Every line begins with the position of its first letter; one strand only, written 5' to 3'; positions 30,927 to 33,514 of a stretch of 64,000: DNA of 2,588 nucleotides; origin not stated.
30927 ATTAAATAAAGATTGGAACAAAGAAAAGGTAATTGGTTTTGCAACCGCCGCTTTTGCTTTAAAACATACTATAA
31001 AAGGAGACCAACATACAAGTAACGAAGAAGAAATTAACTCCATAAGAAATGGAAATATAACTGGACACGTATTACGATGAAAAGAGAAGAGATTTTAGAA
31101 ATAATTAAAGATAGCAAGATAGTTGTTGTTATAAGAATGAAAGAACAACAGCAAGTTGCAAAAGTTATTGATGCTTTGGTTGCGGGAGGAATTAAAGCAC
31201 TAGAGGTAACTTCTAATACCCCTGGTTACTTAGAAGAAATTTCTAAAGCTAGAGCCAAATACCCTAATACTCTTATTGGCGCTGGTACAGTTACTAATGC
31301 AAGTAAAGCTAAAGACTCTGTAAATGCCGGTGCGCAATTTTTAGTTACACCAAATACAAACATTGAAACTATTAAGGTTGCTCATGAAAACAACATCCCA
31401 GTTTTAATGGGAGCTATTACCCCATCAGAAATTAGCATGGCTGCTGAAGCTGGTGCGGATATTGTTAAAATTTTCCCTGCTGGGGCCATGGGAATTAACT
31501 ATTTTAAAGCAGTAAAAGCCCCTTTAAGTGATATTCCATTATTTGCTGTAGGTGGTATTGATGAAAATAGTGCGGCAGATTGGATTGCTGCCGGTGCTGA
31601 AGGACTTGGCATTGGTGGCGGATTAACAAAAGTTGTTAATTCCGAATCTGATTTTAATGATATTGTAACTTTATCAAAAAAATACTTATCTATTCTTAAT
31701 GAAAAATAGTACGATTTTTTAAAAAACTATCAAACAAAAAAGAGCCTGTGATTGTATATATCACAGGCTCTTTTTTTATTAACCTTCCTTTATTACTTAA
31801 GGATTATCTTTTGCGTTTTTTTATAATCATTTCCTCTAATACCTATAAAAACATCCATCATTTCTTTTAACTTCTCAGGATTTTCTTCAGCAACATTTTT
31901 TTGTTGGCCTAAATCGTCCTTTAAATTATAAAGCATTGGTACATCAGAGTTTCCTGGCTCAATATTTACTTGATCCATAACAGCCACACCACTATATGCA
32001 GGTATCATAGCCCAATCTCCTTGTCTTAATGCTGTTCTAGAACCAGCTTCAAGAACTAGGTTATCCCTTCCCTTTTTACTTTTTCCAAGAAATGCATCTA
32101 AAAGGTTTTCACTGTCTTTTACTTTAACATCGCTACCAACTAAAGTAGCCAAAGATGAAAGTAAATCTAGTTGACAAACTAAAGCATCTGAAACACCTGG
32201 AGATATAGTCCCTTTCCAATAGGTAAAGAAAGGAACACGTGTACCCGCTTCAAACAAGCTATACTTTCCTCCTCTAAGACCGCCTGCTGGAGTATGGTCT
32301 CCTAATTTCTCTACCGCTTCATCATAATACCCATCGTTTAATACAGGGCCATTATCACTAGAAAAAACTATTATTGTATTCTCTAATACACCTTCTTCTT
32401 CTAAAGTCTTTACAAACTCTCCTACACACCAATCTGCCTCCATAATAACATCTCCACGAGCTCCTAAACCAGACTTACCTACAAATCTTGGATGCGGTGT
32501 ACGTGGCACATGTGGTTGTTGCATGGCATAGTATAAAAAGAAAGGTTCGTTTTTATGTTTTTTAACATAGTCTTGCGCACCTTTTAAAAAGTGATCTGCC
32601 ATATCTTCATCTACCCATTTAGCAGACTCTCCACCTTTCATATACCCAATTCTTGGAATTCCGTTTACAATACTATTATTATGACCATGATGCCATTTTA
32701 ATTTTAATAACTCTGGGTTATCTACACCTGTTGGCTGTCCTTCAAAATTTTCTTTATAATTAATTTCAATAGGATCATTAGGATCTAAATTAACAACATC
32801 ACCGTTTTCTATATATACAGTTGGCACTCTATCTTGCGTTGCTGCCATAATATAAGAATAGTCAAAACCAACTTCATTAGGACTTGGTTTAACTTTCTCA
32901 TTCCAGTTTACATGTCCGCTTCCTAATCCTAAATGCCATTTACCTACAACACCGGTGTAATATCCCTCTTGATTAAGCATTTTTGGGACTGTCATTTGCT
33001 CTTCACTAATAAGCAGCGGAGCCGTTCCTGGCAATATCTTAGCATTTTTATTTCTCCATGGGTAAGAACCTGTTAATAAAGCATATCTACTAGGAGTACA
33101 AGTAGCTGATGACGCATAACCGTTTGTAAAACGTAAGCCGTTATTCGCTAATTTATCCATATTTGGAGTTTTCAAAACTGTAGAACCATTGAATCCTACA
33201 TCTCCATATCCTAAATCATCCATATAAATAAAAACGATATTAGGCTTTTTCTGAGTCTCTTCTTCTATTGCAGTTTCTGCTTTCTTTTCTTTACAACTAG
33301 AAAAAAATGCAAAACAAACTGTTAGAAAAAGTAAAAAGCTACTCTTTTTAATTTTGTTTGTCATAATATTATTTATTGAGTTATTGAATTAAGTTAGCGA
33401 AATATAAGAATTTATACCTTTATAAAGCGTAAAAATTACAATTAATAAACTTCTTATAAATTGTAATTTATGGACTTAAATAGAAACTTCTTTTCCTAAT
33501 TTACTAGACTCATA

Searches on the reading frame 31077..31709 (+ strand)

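Call 45: search_protein_families(library=pfam, proteins=[window:31077-31709:+], max_evalue=0.00001)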
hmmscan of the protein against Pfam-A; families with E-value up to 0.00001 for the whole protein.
window:31077-31709:+ (210 aa): 2 families
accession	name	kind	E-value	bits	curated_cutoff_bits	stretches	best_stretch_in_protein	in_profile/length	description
PF01081.25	Aldolase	-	1.8e-41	142.2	27.8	1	8-183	3-178/196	KDPG and KHG aldolase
PF02581.23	TMP-TENI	-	8.7e-07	28.9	27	0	137-177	135-174/180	Thiamine monophosphate synthase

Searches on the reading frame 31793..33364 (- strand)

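Call 3: search_protein_families(library=pfam, proteins=[window:31793-33364:-])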
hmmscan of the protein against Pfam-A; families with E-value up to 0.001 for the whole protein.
window:31793-33364:- (523 aa): 2 families
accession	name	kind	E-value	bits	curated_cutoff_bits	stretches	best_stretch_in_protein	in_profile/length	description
PF00884.28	Sulfatase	-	1.6e-56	192.2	25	1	41-410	1-300/301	Sulfatase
PF01663.27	Phosphodiest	-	2.7e-06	27.6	23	0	65-102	19-57/342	Type I phosphodiesterase / nucleotide pyrophosphatase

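Call 4: search_protein_families(library=ncbifam, proteins=[window:31793-33364:-])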
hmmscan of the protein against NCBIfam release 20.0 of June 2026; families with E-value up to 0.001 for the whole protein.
window:31793-33364:- (523 aa): 4 families
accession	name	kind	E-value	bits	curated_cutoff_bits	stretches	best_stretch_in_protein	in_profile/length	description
NF010322.0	PRK13759.1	equivalog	2.5e-32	112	481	2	37-145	3-107/486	arylsulfatase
TIGR03417.1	chol_sulfatase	equivalog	5.8e-26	91.4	433.45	2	39-145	1-103/500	choline-sulfatase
NF045661.1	HdlasePehA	equivalog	6.6e-18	64.6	900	1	40-141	2-98/506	phosphoric/sulfuric ester hydrolase PehA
NF052527.1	Mn_arylsulf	exception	1.3e-12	47.4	850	1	40-145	1-103/479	manganese-dependent arylsulfatase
